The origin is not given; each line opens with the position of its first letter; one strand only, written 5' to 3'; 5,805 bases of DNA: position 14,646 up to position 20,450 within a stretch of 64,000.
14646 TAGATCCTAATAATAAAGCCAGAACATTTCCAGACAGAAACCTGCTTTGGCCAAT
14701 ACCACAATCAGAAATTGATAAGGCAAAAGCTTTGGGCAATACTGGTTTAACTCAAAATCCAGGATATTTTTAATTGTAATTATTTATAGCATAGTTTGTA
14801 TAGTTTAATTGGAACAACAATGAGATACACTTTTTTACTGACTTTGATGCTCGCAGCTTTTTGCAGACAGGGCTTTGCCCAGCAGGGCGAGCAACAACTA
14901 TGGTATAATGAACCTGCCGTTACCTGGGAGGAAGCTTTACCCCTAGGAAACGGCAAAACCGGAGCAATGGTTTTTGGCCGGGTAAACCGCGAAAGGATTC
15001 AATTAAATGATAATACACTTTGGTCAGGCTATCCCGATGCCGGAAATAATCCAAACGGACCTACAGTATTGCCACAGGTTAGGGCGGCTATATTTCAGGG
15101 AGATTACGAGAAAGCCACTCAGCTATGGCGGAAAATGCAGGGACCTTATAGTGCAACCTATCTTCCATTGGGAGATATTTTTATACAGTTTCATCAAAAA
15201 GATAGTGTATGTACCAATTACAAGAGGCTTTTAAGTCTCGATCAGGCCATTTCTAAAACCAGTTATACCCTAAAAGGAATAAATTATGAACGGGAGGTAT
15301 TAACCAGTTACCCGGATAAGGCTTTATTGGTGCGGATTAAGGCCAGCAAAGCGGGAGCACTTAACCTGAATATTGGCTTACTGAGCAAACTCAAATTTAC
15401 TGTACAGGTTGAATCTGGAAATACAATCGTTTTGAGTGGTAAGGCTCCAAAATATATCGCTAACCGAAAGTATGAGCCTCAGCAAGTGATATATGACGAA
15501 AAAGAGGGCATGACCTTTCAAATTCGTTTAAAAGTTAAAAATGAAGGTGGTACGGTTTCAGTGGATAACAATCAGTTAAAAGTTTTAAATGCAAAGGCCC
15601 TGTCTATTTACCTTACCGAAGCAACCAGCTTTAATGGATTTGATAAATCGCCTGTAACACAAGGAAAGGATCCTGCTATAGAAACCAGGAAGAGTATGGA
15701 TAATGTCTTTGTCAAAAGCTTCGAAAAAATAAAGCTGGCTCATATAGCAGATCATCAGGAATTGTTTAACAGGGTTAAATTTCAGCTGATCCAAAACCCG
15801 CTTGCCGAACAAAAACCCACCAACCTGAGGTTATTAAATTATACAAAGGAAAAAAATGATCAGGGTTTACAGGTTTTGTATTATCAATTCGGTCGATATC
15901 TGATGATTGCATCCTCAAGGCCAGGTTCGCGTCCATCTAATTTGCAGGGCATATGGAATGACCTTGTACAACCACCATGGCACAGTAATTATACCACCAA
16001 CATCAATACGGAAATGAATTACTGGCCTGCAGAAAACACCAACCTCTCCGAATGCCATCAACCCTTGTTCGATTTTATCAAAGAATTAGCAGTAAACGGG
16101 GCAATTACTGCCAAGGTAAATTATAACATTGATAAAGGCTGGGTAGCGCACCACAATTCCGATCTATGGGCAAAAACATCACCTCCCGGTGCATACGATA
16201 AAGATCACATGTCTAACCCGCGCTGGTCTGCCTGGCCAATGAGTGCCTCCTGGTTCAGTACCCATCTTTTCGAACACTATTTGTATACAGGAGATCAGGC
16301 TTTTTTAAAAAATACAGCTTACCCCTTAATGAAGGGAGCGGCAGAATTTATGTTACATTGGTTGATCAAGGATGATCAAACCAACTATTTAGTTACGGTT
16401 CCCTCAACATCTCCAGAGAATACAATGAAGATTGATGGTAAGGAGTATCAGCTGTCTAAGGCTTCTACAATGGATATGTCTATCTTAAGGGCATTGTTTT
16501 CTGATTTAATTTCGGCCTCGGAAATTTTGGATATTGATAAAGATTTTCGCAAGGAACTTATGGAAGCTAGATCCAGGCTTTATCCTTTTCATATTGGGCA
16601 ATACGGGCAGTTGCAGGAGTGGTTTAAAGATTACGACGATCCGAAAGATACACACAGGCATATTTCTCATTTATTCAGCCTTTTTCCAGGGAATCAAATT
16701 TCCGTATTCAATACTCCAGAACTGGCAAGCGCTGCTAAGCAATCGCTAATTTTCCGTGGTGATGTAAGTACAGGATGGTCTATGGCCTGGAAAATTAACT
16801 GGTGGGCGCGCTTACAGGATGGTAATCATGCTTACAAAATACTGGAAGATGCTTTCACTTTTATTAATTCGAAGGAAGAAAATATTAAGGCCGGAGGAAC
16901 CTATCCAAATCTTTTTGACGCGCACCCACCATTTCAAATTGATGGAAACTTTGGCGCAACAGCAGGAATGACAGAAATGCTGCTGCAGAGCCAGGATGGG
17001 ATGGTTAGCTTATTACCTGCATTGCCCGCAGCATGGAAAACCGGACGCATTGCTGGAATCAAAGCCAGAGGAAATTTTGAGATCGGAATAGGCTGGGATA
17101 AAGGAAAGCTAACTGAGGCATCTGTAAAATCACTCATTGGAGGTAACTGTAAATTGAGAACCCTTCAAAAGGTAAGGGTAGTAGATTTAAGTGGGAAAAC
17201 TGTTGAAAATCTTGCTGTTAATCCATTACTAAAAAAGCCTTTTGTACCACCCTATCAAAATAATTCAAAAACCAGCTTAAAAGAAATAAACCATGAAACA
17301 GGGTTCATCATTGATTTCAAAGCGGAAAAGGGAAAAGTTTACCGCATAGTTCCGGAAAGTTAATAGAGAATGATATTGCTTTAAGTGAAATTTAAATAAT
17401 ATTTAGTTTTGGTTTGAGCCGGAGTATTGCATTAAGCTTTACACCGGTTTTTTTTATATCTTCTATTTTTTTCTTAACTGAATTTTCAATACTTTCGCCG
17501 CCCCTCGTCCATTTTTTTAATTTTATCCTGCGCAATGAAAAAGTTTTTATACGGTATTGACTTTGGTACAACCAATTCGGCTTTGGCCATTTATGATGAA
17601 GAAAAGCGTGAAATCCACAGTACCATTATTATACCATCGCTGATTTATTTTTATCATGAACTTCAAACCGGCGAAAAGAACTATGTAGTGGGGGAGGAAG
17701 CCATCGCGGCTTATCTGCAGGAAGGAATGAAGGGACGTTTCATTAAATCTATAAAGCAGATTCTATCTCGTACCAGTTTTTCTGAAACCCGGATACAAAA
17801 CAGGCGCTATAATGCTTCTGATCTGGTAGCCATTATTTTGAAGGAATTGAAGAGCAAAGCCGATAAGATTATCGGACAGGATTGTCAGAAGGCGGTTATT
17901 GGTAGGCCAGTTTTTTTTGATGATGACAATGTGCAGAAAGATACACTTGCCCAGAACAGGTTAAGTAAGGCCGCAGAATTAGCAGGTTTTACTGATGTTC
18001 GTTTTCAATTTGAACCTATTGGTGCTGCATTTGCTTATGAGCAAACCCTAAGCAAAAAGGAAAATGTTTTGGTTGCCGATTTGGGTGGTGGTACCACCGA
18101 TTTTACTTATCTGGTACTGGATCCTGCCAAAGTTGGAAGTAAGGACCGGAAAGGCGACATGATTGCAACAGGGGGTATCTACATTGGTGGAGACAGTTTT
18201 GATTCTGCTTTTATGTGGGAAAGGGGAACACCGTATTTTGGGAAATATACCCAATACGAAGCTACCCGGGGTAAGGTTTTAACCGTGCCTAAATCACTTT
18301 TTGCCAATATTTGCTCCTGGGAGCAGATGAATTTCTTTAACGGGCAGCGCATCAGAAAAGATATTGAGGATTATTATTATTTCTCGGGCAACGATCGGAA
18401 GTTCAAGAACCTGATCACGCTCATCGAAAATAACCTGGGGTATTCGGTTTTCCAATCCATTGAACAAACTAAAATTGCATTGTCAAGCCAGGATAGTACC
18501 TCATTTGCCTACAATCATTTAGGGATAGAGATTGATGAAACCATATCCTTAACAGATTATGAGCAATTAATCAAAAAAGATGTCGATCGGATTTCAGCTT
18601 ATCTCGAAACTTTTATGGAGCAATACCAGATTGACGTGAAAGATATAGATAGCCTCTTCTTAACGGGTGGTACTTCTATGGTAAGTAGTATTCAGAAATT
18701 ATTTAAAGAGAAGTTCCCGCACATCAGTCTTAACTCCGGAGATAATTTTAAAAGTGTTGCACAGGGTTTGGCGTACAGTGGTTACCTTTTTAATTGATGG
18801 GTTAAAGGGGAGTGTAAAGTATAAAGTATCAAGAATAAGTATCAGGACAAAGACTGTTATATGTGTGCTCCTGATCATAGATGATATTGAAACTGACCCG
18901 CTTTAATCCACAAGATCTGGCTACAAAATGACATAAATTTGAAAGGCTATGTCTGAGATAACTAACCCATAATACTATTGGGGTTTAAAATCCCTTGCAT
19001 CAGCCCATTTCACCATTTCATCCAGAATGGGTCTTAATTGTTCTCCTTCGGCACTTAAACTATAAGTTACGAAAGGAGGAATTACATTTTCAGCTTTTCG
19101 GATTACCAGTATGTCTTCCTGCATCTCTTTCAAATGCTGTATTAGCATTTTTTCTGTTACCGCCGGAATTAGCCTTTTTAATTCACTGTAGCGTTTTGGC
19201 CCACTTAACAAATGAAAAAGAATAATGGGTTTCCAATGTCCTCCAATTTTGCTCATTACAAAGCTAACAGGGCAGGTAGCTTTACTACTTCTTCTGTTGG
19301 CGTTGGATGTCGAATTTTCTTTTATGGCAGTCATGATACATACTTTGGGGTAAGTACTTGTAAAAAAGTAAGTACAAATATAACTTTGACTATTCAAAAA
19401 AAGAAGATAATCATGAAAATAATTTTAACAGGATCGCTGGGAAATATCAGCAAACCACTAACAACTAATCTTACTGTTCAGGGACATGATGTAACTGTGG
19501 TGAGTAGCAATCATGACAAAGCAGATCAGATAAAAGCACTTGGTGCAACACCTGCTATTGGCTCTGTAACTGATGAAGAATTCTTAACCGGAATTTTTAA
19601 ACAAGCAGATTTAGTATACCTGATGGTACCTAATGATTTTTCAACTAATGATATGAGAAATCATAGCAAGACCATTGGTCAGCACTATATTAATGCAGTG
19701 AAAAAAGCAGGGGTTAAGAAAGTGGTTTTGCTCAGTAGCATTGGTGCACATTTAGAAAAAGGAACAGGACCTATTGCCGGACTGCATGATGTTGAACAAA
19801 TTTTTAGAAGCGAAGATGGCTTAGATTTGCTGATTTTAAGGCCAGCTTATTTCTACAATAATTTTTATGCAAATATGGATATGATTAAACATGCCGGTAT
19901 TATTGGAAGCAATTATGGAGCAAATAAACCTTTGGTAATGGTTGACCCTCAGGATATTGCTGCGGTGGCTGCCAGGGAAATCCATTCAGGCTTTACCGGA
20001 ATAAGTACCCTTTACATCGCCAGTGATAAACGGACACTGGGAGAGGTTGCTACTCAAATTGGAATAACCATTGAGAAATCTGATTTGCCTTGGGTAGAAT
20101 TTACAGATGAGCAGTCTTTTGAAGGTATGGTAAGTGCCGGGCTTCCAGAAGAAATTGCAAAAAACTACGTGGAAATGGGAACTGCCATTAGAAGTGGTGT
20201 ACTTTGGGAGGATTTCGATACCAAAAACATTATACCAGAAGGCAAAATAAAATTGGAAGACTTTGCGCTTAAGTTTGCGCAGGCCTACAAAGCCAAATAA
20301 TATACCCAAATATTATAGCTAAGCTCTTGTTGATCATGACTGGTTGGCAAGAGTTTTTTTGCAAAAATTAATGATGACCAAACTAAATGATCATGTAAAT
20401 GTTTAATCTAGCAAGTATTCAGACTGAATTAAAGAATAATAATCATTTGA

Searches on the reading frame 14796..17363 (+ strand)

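Call 6: search_protein_families(library=pfam, proteins=[window:14796-17363:+])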
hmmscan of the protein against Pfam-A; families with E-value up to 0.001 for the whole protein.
window:14796-17363:+ (855 aa): 3 families
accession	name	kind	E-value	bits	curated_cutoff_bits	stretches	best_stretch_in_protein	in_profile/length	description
PF22124.2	Glyco_hydro_95_cat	-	3.1e-179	596.6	27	1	308-729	1-408/408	Glycosyl hydrolase family 95 catalytic domain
PF14498.12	Glyco_hyd_65N_2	-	7.3e-72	242.6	27.7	1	35-280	1-232/234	Glycosyl hydrolase family 65, N-terminal domain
PF21307.2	Glyco_hydro_95_C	-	6.5e-24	84.7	27.6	1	731-804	1-73/94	Glycoside hydrolase family 95, C-terminal domain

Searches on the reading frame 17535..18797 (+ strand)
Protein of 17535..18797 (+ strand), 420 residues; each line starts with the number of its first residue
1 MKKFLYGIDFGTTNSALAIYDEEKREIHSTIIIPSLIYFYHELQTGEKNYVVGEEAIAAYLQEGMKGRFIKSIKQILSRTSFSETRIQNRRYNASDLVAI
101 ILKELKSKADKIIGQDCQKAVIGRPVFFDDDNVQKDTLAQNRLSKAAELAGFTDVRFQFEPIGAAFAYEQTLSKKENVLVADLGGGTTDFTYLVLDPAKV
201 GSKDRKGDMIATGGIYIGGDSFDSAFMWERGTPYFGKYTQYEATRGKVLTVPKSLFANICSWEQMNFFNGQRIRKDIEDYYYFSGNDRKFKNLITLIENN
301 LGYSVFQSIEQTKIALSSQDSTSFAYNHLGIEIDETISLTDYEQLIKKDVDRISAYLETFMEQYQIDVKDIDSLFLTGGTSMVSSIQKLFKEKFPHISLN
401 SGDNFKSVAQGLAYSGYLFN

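Call 7: search_protein_families(library=pfam, proteins=[window:17535-18797:+])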
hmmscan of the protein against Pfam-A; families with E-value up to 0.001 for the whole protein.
window:17535-18797:+ (420 aa): 2 families
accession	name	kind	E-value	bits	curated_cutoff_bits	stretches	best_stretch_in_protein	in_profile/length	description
PF00012.26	HSP70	-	6.9e-30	104.3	20.6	2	7-226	3-230/599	Hsp70 protein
PF06723.19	MreB_Mbl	-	4.1e-08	32.9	27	1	34-225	27-183/327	MreB/Mbl protein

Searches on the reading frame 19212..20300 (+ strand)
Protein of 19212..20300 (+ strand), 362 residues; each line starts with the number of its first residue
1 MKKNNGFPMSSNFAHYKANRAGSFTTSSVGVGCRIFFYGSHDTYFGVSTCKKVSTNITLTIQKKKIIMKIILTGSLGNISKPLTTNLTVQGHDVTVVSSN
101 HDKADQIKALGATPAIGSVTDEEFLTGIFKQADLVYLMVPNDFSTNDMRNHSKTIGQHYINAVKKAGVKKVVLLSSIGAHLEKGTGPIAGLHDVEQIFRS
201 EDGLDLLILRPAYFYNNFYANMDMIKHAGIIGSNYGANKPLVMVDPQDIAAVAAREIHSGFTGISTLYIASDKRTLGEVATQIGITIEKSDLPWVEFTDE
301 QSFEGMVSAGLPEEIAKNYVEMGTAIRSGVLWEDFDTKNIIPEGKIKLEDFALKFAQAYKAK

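Call 7: search_protein_families(library=pfam, proteins=[window:19212-20300:+])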
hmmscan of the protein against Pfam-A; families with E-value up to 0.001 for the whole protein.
window:19212-20300:+ (362 aa): 5 families
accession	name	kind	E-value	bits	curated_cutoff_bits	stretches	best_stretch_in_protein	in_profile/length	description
PF13460.12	NAD_binding_10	-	1.4e-14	54.8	27.2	1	74-217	1-149/184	NAD(P)H-binding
PF05368.20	NmrA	-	6.8e-12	46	27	1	69-281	4-228/298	NmrA-like family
PF02254.24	TrkA_N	-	4e-05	24.4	23.8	1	76-145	6-75/116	TrkA-N domain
PF01370.27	Epimerase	-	8.5e-05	22.5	20.9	1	70-176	1-115/240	NAD dependent epimerase/dehydratase family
PF03446.21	NAD_binding_2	-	9.3e-05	22.9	21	1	76-154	7-78/161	NAD binding domain of 6-phosphogluconate dehydrogenase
